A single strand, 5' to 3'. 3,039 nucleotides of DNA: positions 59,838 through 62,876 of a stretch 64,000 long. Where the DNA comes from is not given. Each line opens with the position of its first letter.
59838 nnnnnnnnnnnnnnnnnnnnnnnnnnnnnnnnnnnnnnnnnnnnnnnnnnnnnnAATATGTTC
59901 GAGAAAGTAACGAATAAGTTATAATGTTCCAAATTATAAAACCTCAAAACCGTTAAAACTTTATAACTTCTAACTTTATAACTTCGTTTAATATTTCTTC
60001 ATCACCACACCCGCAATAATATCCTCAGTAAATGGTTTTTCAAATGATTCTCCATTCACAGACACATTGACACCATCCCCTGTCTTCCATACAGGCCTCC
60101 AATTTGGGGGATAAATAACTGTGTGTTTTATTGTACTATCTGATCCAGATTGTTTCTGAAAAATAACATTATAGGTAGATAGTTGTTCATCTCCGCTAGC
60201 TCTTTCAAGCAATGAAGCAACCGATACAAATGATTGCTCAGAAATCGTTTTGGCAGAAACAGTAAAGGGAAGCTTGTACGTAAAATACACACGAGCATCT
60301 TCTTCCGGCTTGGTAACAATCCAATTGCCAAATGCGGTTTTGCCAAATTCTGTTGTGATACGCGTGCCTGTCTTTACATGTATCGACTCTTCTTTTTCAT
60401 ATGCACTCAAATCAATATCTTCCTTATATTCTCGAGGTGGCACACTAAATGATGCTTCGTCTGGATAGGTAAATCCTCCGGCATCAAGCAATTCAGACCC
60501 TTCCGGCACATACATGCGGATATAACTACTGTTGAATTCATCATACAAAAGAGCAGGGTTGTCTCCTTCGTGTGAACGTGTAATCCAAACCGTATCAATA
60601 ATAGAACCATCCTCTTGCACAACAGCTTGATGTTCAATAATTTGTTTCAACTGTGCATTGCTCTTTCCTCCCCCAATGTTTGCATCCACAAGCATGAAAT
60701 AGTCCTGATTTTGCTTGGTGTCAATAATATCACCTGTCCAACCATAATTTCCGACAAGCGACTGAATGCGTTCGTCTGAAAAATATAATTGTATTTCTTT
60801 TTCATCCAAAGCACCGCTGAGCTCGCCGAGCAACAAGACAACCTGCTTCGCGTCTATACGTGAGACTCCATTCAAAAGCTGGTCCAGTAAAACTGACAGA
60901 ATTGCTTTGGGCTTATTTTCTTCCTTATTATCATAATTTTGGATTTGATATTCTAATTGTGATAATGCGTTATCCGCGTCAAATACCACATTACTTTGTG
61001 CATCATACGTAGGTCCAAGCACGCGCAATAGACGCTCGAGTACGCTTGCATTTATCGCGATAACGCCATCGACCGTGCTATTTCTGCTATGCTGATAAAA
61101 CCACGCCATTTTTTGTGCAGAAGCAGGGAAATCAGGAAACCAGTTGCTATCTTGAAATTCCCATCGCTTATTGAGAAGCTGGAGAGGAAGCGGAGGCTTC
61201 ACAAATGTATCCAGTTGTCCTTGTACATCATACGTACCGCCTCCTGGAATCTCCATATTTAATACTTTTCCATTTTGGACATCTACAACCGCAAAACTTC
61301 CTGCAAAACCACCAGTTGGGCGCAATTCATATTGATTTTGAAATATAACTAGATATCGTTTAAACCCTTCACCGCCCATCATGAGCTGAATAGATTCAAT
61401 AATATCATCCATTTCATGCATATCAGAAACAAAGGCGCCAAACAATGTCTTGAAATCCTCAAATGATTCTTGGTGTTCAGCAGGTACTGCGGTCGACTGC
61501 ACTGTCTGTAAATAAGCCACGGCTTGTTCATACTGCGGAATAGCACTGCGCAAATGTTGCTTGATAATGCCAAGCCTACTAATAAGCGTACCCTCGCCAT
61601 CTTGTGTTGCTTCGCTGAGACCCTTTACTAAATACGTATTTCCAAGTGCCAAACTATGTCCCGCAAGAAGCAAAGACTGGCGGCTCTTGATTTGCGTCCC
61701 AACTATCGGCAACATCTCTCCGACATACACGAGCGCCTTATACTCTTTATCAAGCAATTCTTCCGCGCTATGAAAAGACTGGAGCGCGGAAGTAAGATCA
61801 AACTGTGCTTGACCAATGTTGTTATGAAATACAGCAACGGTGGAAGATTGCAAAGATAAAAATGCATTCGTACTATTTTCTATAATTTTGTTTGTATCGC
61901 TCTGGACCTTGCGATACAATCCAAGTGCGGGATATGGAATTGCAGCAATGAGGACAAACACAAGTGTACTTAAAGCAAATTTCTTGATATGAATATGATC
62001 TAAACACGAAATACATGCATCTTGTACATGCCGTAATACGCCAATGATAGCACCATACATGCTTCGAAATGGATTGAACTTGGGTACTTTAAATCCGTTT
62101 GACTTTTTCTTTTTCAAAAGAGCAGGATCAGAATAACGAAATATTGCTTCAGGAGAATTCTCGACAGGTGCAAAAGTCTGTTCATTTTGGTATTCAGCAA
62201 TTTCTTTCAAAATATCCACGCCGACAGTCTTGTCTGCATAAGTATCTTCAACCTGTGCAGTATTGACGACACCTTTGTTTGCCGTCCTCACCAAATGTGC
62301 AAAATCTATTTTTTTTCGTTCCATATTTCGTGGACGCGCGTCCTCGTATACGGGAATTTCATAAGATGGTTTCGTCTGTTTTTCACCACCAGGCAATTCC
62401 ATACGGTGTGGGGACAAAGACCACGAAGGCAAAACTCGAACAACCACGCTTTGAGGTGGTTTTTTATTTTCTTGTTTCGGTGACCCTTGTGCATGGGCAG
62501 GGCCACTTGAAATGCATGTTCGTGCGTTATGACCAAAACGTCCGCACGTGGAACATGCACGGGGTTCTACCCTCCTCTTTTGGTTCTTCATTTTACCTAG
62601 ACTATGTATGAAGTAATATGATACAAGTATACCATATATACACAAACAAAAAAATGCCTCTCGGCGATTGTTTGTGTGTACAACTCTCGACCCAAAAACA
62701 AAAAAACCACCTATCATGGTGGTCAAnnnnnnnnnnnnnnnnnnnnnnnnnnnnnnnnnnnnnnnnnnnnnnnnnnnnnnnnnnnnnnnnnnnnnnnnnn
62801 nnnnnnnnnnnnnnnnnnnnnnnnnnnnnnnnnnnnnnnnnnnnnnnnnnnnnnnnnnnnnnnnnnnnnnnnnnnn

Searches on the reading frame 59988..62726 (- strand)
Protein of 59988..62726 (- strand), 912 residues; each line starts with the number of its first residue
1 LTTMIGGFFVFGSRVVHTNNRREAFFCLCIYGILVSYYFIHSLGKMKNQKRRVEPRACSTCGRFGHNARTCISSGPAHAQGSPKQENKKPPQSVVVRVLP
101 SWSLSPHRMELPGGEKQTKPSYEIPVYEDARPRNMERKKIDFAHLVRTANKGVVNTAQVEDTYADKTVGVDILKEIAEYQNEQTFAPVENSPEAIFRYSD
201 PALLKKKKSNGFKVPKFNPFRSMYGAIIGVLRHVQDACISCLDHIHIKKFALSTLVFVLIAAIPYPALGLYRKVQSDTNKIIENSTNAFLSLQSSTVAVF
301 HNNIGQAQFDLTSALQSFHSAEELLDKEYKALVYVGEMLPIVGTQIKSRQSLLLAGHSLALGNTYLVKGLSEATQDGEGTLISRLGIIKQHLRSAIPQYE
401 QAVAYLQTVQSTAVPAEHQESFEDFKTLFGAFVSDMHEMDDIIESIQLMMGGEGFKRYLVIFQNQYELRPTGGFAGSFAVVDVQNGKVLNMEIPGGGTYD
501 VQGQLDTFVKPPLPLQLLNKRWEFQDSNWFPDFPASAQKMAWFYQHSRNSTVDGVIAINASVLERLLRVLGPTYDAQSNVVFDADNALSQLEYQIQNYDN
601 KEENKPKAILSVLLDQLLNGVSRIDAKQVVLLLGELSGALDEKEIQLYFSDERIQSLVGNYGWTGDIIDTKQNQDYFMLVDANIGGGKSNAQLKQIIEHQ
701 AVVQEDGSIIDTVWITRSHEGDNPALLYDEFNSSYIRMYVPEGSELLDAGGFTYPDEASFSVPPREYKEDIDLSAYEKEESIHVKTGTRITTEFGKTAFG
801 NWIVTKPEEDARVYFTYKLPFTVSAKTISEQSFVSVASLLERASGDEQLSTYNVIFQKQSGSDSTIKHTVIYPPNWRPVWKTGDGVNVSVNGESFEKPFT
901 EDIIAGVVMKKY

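Call 73: search_protein_families(library=pfam, proteins=[window:59988-62726:-], max_evalue=0.001)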
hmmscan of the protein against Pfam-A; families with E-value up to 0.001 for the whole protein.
window:59988-62726:- (912 aa): 1 family
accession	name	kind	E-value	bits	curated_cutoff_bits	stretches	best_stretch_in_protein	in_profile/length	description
PF13196.11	DUF4012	-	8.2e-26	91.7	28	1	454-594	2-142/144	Protein of unknown function (DUF4012)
